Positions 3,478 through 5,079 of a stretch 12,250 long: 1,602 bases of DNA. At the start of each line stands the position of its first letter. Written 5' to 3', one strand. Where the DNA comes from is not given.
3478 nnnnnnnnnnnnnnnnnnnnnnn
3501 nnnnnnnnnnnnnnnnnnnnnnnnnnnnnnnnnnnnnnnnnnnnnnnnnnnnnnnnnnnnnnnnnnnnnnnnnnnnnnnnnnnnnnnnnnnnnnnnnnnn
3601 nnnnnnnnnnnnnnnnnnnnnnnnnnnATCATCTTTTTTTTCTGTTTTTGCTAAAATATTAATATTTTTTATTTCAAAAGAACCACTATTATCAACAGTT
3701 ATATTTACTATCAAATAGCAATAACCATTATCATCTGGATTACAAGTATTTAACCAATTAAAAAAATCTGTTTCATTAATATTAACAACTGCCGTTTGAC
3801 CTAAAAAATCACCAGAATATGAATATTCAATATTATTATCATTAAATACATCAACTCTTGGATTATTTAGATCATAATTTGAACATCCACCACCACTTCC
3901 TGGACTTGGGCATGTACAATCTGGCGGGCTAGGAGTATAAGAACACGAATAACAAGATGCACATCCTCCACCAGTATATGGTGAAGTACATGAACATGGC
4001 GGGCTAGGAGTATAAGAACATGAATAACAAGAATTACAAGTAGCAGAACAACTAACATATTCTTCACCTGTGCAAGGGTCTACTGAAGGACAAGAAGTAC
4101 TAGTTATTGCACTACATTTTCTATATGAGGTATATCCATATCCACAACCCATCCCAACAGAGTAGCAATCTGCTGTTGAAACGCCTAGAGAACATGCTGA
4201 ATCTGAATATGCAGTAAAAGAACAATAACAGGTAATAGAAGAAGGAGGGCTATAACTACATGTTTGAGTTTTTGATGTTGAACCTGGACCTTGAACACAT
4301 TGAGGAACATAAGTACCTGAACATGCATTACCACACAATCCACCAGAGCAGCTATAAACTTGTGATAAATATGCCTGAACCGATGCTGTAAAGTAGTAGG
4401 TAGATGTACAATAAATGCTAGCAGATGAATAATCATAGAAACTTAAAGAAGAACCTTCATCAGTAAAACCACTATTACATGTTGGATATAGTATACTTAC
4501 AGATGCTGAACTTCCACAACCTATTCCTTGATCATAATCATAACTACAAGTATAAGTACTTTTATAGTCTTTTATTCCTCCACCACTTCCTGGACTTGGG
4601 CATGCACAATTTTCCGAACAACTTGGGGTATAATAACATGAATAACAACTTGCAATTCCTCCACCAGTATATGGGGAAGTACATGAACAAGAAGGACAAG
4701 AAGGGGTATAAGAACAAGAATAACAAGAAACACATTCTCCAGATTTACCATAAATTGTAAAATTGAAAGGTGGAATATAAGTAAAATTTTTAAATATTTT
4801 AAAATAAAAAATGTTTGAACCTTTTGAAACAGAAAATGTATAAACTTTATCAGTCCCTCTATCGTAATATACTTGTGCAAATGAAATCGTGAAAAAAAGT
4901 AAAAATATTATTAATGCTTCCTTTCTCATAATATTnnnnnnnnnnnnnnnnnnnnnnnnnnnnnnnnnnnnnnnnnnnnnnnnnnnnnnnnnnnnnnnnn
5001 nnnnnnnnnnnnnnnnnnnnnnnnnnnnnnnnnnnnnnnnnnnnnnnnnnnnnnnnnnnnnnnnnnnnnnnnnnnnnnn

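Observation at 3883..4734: Extreme Cys/Ser/Tyr/Thr/Gly/Pro low-complexity domain with nested repeats, one pair nearly identical at DNA level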

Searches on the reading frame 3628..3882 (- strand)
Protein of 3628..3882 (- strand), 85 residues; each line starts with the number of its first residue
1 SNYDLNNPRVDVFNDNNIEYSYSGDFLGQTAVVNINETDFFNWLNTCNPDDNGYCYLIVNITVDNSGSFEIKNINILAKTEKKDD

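Call 54: find_homologous_proteins(query=A2, max_evalue=0.00001)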
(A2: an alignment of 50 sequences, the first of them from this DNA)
Query A2 (50 sequences) (85 aa, profile of the alignment): 1 proteins with E <= 0.00001 among 133 candidates.
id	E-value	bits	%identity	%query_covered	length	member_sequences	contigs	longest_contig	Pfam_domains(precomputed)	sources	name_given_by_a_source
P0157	3.2e-19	86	35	56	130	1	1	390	-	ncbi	ncbi:unnamed protein product, partial [marine sediment metagenome]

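Call 55: search_solved_structures(query=A2, max_evalue=10)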
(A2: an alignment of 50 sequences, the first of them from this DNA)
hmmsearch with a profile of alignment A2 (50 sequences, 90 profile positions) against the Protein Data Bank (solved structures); distinct sequences matched with E-value up to 10: 3.
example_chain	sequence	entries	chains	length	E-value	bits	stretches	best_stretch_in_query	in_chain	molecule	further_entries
6tpl_A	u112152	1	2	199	0.21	14.7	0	48-79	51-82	Intimin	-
5jw6_A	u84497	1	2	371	0.43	13.7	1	37-81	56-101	Aspartate-semialdehyde dehydrogenase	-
4rhz_A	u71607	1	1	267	0.87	12.8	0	15-75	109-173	Cry23AA1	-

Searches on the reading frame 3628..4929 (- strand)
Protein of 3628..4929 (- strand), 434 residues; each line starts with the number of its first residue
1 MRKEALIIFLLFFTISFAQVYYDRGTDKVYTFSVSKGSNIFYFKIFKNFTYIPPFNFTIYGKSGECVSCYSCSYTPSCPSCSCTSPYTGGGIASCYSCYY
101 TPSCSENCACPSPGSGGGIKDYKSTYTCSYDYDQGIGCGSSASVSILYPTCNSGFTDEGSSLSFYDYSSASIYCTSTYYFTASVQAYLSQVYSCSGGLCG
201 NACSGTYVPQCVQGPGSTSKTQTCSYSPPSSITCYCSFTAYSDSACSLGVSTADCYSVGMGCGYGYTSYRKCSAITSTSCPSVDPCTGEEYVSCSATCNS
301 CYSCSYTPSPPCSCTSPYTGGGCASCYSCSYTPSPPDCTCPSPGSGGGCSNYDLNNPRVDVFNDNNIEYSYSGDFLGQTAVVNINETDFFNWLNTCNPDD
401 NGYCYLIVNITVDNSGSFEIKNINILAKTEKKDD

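Call 19: find_homologous_proteins(query=A1)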
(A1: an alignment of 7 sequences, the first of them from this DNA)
Query A1 (7 sequences) (434 aa, profile of the alignment): 4 proteins with E <= 0.001 among 5026 candidates.
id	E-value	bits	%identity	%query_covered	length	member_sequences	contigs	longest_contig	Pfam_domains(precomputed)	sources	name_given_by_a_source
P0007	1.4e-230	785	39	82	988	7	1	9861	-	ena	-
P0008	1.5e-190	653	36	82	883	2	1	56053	-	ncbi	ncbi:MAG: hypothetical protein QXG39_00180 [Candidatus Aenigmatarchaeota archaeon]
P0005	5.4e-44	169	39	21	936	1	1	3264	-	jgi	jgi:hypothetical protein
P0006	5.9e-40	156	39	21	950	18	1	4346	-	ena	-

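Call 29: predict_structure(alignment_id=A1)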
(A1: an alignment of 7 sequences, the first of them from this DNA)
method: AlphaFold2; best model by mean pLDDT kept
length: 434 residues; sequences in the alignment: 7
mean_pLDDT: 47.0   pTM: 0.31
mean pLDDT of the five models: 47.0, 40.1, 36.4, 35.9, 31.8
residues with pLDDT >= 90: 0; 70-90: 75; 50-70: 109; < 50: 250
segments of 3 or more residues with pLDDT < 50: 12-28, 63-119, 134-145, 166-264, 302-352, 426-434
pLDDT, mean of each block of 10 residues (from residue 1): 54 38 39 68 69 54 35 25 25 25 31 38 70 46 50 62 48 34 35 24 27 30 42 41 28 30 54 70 67 68 37 27 25 25 27 68 81 66 73 80 77 67 50 32
secondary structure, 60 per line:
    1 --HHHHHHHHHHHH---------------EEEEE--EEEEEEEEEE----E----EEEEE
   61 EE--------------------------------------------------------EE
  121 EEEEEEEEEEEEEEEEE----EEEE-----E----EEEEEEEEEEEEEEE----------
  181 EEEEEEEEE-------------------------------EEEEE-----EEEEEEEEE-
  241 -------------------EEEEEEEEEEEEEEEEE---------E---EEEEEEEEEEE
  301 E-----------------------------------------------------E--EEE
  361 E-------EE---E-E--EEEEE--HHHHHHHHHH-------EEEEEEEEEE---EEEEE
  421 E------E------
elements in order: H3-14 E30-34 E37-46 E56-62 E119-137 E142-145 E156-170 E181-189 E221-225 E231-239 E260-276 E290-301 E358-361 E379-383 H386-395 E403-412 E416-421

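Call 31: search_protein_representatives(alignment_id=A1)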
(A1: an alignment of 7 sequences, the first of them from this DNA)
Query: 7 sequences, 535 profile positions. Proteins with E-value up to 0.001 (for the whole library): 623; up to 1e-10: 221; up to 1e-30: 16. The best 150 are listed.
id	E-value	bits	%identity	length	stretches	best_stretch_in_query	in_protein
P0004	4.5e-241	817.9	-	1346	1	1-534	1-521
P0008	4.8e-191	652.8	-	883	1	46-534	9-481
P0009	9.9e-151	519.8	-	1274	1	1-534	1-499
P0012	1.3e-130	453.3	-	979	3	398-533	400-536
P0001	2.3e-103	363.5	-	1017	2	44-420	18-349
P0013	4.1e-50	187.7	-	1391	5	452-534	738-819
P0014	7.1e-45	170.4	-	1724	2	40-181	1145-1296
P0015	8.8e-44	166.8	-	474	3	452-534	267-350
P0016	1.2e-40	156.4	-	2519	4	444-532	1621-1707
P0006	1.9e-40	155.8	-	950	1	434-532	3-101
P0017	5.4e-39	151.0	-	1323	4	449-533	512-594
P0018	2.2e-35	139.1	-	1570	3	462-534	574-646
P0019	3.0e-34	135.3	-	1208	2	470-534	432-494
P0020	6.9e-34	134.2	-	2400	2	452-534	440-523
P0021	2.0e-31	126.0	-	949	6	468-533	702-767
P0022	7.7e-31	124.1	-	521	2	452-534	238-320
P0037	2.8e-26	109.0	-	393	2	449-533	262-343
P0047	5.4e-23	98.2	-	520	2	1-122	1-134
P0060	6.0e-21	91.5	-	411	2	446-529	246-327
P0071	3.9e-19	85.5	-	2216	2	387-533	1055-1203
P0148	8.1e-14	67.9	-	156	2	452-531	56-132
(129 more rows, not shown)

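Call 37: search_protein_families(library=pfam, proteins=[P0013, P0015, P0016, P0022, P0037, P0047, P0060, P0071, P0148], max_evalue=0.01)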
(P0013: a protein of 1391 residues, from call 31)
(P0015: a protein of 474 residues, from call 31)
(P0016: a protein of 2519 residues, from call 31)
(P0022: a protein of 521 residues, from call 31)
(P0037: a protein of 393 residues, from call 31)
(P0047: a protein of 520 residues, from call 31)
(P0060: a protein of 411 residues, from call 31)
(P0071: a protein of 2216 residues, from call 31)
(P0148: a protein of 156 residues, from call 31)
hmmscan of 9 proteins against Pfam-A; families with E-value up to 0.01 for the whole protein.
P0013 (1391 aa): 1 family
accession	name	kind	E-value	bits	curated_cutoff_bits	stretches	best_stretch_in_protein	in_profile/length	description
PF24684.1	Vgb_lyase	-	1.7e-08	34.1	50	1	94-298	45-246/290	Virginiamycin B lyase family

P0015 (474 aa): 0 families

P0016 (2519 aa): 3 families
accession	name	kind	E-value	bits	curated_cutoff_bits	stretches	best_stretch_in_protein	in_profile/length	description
PF19077.6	Big_13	-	0.00041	21.2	27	1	2437-2504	37-101/102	Bacterial Ig-like domain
PF02412.23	TSP_3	-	0.00048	20.2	25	0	2175-2195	14-34/36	Thrombospondin type 3 repeat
PF05768.20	Glrx-like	-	0.00075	20.2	26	1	86-135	2-48/77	Glutaredoxin-like domain (DUF836)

P0022 (521 aa): 1 family
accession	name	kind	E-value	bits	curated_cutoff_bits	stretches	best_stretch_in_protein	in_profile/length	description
PF13517.12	FG-GAP_3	-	8e-08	33.2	26.9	1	139-197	1-60/61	FG-GAP-like repeat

P0037 (393 aa): 1 family
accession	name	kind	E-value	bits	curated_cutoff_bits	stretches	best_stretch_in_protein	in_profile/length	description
PF24517.2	CBM96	-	3.9e-14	53.3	26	1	95-247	6-155/164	Carbohydrate-binding module family 96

P0047 (520 aa): 0 families

P0060 (411 aa): 0 families

P0071 (2216 aa): 4 families
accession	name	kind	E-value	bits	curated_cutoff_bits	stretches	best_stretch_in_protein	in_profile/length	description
PF10102.14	DUF2341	-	4.8e-30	104.3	23.4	2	230-297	1-64/84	Domain of unknown function (DUF2341)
PF13385.13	Laminin_G_3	-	7e-26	91.6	27.6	1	1356-1505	1-151/151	Concanavalin A-like lectin/glucanases superfamily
PF00354.24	Pentaxin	-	3.6e-07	30.5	25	1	1357-1512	9-171/194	Pentaxin family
PF10708.14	DUF2510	-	0.0093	16.1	24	0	396-412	16-32/35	Protein of unknown function (DUF2510)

P0148 (156 aa): 0 families

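Call 44: find_related_loci(query=A1, collection=viral_contigs, flank=8000)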
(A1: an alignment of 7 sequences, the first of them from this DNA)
Query A1 (434 aa) in viral_contigs; peptide patterns used: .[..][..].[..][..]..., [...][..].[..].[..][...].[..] (x = any residue, [..] = any of these).
12 stretches matched a pattern, but none encodes a relative of the query by tblastn (E <= 1e-3).

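Call 46: find_related_loci(query=A1, collection=genome_contigs, flank=6000)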
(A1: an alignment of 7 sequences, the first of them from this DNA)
Query A1 (434 aa) in genome_contigs; peptide patterns used: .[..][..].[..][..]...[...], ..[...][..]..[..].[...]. (x = any residue, [..] = any of these).
56 stretches matched a pattern; 1 encode a relative of the query (tblastn E <= 1e-3); 1 distinct loci.
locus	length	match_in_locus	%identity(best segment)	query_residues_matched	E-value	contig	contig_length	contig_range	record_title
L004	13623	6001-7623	32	355-425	4e-6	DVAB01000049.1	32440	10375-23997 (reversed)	MAG TPA_asm: Candidatus Naiadarchaeum limnaeum isolate MAG_bin1129 SRR2090159.bin1129_genomic_k141_2920318, whole genome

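Call 47: find_related_loci(query=A1, collection=metagenome_contigs, flank=3000)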
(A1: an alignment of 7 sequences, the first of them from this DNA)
Query A1 (434 aa) in metagenome_contigs; peptide patterns used: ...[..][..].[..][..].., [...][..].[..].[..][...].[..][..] (x = any residue, [..] = any of these).
401 stretches matched a pattern; 11 encode a relative of the query (tblastn E <= 1e-3); 11 distinct loci.
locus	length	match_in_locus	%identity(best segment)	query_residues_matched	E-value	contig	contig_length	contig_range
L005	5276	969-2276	34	66-425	4e-42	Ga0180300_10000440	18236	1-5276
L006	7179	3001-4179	35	61-425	2e-41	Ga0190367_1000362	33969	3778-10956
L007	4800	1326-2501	33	71-425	2e-40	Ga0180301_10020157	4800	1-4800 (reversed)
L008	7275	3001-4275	34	66-425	1e-37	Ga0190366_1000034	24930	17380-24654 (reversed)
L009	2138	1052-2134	34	61-396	2e-34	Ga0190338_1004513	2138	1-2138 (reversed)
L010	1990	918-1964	37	66-375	3e-29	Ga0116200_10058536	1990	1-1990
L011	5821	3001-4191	32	62-425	4e-28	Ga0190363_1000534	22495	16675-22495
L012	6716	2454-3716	32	61-425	4e-27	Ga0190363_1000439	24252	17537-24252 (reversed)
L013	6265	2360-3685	42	52-425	2e-24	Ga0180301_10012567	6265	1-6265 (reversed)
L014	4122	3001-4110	46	52-352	1e-18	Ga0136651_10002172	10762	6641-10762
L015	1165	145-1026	65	61-348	5e-17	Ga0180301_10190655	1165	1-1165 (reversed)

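Call 63: predict_structure(alignment_id=A3)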
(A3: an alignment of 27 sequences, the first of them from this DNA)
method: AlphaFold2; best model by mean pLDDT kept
length: 434 residues; sequences in the alignment: 27
mean_pLDDT: 54.8   pTM: 0.44
mean pLDDT of the five models: 54.8, 52.9, 52.4, 51.4, 50.1
residues with pLDDT >= 90: 84; 70-90: 44; 50-70: 72; < 50: 234
segments of 3 or more residues with pLDDT < 50: 18-23, 115-335
pLDDT, mean of each block of 10 residues (from residue 1): 81 59 63 84 90 92 70 65 60 55 61 48 29 35 32 33 30 30 27 33 31 34 31 29 30 28 30 33 38 31 44 41 39 48 54 89 96 95 95 96 95 92 82 48
secondary structure, 60 per line:
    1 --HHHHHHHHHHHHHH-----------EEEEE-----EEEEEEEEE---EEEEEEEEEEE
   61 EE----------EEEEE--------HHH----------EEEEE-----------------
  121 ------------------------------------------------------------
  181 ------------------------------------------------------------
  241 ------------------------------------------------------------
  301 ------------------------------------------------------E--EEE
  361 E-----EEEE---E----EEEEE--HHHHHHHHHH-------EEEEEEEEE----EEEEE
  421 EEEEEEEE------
elements in order: H3-16 E28-32 E38-46 E50-62 E73-77 E99-103 E358-361 E367-370 E379-383 H386-395 E403-411 E416-428

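Call 65: fold_search(model_id=the predicted structure, library=pdb)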
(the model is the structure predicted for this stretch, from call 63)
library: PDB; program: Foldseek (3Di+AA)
matches with E <= 10: 280; with E <= 0.001: 0
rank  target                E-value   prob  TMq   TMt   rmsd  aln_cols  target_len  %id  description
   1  8wab_B                1.7e-01  0.57  0.12  0.25   5.7       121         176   12  Crystal structure of a chondroitin sulfate-binding carbohydrate binding module of a chondroitinase (released 2024-01-17)
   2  6fhj                  4.7e-01  0.09  0.10  0.05   7.3        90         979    9  Structural dynamics and catalytic properties of a multi-modular xanthanase, native. (released 2018-08-29)
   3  2v5y                  6.0e-01  0.16  0.11  0.08   6.2        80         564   16  Crystal structure of the receptor protein tyrosine phosphatase mu ectodomain (released 2007-09-11)
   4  1gu3_A                6.0e-01  0.14  0.10  0.25   7.3        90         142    9  CBM4 structure and function (released 2002-09-26)
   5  5ffo_C                6.0e-01  0.13  0.11  0.14   6.6       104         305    8  Integrin alpha V beta 6 in complex with pro-TGF-beta (released 2017-01-25)
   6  6yrf_A                6.7e-01  0.14  0.10  0.06   5.7        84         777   13  Vip3Bc1 tetramer (released 2021-03-17)
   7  6v1v_B                7.1e-01  0.08  0.09  0.06   9.2        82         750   16  VIP3B (VIP3B_2160) adapted for crystallization (released 2019-12-18)
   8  2c9a_A                7.6e-01  0.14  0.11  0.16   6.4        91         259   14  Crystal structure of the MAM-Ig module of receptor protein tyrosine phosphatase mu (released 2006-01-19)
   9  6tfj_A                9.0e-01  0.06  0.08  0.05   8.3        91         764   15  Vip3Aa protoxin structure (released 2020-08-12)
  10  8dws_H                9.5e-01  0.08  0.10  0.13  18.7        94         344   12  Full-length E47K SPOP (released 2023-01-18)
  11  3ivb_A                9.5e-01  0.08  0.10  0.23   6.1        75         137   15  Structures of SPOP-Substrate Complexes: Insights into Architectures of BTB-Cul3 Ubiquitin Ligases: SPOPMATH-MacroH2ASB (released 2009-10-20)
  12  8dwu_B                9.5e-01  0.07  0.09  0.11  18.6        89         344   12  SPOP W22R Form 1 (released 2023-01-18)
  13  1ny7_1                9.5e-01  0.06  0.09  0.17   8.1       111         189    9  COWPEA MOSAIC VIRUS (CPMV) (released 2003-03-18)
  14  9efi_A                1.0e+00  0.05  0.08  0.05   8.3        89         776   18  VIP3Cb1 Protoxin Structure (released 2025-06-18)
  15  4oyu_B                1.1e+00  0.12  0.10  0.21   6.2        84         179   12  Crystal structure of the N-terminal domains of muskelin (released 2015-02-11)
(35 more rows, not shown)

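Call 70: fold_search(model_id=the predicted structure, library=viral)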
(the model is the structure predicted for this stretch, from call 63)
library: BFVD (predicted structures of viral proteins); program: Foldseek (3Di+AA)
matches with E <= 10: 60; with E <= 0.001: 0
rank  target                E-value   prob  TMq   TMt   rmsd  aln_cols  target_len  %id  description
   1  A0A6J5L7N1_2          1.1e-01  0.54  0.12  0.06   6.8        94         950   15  Uncharacterized protein [uncultured Caudovirales phage]
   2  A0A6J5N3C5            2.9e-01  0.21  0.11  0.08   6.7       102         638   11  Peptidase S74 domain-containing protein [uncultured Caudovirales phage]
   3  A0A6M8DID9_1          3.7e-01  0.20  0.10  0.05   8.6        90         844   12  (no name in the UniProt tables at hand)
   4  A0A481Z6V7            4.9e-01  0.04  0.09  0.09  38.0       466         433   14  Collagen triple helix repeat protein [Pithovirus LCPAC202]
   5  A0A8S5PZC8            6.2e-01  0.06  0.08  0.04   8.8        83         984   18  Tail protein [Siphoviridae sp. ctMOb8]
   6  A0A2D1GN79            6.6e-01  0.15  0.10  0.04   6.3        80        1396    5  (no name in the UniProt tables at hand)
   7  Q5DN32                1.8e+00  0.06  0.08  0.06   8.0        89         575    9  Gp73 [Alphaproteobacteria phage PhiJL001]
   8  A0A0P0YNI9            2.1e+00  0.06  0.10  0.06   7.7        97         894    7  (no name in the UniProt tables at hand)
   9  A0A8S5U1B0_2          2.1e+00  0.04  0.09  0.05  10.1       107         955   13  Minor structural protein 4 [Siphoviridae sp. cttuu15]
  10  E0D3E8                2.3e+00  0.08  0.12  0.05   6.1       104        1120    9  Polyprotein [Melon mild mottle virus]
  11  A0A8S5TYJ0            2.3e+00  0.05  0.08  0.06  16.6       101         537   10  Uncharacterized protein [Siphoviridae sp. ctDsE1]
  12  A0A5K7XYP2            2.9e+00  0.03  0.10  0.07  12.3       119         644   13  Uncharacterized protein [Abalone asfa-like virus]
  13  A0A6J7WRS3            2.9e+00  0.02  0.09  0.10  27.4       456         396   16  Uncharacterized protein [uncultured Caudovirales phage]
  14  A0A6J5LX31            3.0e+00  0.05  0.10  0.06  12.4       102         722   15  Uncharacterized protein [uncultured Caudovirales phage]
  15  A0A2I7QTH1            3.0e+00  0.01  0.06  0.05  10.5        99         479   14  (no name in the UniProt tables at hand)
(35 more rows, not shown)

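Call 71: search_protein_families(library=ncbifam, proteins=[P0012], max_evalue=10)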
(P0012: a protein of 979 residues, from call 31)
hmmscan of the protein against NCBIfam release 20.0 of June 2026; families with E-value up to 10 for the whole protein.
P0012 (979 aa): 0 families

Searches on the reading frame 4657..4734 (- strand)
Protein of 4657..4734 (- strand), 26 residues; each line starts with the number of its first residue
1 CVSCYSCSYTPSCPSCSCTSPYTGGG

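Call 73: search_solved_structures(query=A4, max_evalue=10, show_alignments=3)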
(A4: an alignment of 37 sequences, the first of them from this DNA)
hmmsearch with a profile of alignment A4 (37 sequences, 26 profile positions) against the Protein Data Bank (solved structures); distinct sequences matched with E-value up to 10: 0.
